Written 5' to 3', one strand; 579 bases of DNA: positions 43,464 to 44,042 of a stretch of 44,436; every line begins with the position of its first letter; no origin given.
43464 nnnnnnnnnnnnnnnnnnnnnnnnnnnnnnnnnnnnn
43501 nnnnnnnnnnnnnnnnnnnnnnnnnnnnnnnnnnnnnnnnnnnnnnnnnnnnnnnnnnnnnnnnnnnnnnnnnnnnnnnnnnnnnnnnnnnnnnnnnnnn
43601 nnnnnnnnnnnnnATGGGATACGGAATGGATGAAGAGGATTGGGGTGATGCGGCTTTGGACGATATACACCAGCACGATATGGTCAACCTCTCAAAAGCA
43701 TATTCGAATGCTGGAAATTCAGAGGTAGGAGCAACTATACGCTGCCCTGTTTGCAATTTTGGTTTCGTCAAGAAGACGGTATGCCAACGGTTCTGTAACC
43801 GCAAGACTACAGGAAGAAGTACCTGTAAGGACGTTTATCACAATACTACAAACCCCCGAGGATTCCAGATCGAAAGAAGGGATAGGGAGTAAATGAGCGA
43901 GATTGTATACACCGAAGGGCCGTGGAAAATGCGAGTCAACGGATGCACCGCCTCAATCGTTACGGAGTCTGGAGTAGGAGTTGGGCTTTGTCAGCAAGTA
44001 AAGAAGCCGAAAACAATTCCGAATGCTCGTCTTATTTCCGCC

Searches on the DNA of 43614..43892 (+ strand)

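Call 110: search_rna_families(sources=[L027, L019, L051], threshold=evalue, max_evalue=1)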
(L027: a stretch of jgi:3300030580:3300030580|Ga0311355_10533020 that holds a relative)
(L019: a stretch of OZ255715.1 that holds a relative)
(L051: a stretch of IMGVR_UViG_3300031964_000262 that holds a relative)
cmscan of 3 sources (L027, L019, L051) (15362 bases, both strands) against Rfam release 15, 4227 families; matches with E-value up to 1: 1.
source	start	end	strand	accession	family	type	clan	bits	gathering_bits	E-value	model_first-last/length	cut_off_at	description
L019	4262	4394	+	RF03237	MIR6425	Gene; miRNA;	-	22.4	142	0.86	1-125/125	no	MIR6425 microRNA precursor family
